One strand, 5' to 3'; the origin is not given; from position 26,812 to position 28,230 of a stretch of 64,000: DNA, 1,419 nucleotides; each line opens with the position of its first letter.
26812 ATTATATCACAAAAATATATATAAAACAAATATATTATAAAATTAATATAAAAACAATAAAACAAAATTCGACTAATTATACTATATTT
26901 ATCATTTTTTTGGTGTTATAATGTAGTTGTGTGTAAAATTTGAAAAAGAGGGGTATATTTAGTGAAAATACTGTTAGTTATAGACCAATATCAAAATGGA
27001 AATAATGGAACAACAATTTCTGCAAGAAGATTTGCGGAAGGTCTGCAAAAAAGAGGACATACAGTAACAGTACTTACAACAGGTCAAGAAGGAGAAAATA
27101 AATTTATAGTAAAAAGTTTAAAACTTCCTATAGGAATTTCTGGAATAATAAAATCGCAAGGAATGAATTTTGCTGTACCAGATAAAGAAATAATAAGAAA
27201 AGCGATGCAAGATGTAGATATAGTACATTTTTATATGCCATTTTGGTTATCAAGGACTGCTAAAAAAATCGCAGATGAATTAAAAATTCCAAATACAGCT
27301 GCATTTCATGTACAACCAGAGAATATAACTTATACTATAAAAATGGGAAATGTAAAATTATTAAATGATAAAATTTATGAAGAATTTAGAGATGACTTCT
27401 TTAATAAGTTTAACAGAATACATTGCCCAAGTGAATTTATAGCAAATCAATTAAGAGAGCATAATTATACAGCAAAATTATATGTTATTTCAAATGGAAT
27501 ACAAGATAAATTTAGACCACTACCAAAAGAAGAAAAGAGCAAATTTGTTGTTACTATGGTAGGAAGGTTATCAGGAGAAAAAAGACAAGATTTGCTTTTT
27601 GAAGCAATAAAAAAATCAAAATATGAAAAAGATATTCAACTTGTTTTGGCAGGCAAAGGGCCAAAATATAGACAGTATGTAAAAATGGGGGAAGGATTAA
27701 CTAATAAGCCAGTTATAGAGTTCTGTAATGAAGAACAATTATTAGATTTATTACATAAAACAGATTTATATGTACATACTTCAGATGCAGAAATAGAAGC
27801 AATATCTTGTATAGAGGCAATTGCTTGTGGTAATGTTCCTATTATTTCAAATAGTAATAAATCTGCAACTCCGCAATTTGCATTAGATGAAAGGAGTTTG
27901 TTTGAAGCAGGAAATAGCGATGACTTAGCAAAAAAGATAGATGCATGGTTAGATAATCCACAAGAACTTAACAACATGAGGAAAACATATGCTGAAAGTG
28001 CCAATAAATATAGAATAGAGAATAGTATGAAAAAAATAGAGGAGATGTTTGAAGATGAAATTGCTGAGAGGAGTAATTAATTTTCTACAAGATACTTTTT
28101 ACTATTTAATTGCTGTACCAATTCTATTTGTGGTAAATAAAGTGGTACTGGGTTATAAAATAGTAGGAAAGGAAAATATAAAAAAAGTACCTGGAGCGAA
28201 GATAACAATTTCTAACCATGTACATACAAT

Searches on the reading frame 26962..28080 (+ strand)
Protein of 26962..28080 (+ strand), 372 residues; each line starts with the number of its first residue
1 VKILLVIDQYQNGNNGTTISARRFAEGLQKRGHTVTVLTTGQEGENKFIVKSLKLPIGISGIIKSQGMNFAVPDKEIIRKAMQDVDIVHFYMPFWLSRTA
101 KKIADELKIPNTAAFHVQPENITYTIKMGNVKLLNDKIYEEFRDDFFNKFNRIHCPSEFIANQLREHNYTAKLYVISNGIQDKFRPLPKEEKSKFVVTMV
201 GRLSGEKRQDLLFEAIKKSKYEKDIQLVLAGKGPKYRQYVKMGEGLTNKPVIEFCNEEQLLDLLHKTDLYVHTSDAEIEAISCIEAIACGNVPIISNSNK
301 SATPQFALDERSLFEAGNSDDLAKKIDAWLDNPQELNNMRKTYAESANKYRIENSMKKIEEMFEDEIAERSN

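Call 11: search_protein_families(library=pfam, proteins=[window:26962-28080:+])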
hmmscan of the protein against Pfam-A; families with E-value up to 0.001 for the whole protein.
window:26962-28080:+ (372 aa): 5 families
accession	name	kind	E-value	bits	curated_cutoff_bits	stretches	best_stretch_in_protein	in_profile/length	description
PF00534.26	Glycos_transf_1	-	5.7e-27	94.8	26.4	1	185-341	6-167/172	Glycosyl transferases group 1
PF13439.12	Glyco_transf_4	-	2.6e-19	70.3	28.5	1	15-181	2-167/170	Glycosyltransferase Family 4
PF13692.12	Glyco_trans_1_4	-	4.5e-16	59.8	27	1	195-332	2-142/142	Glycosyl transferases group 1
PF13579.12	Glyco_trans_4_4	-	1e-07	32.9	29.7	1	16-179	2-158/158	Glycosyl transferase 4-like domain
PF13524.12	Glyco_trans_1_2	-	3.9e-07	30.5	25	1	208-359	1-142/144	Glycosyl transferase-like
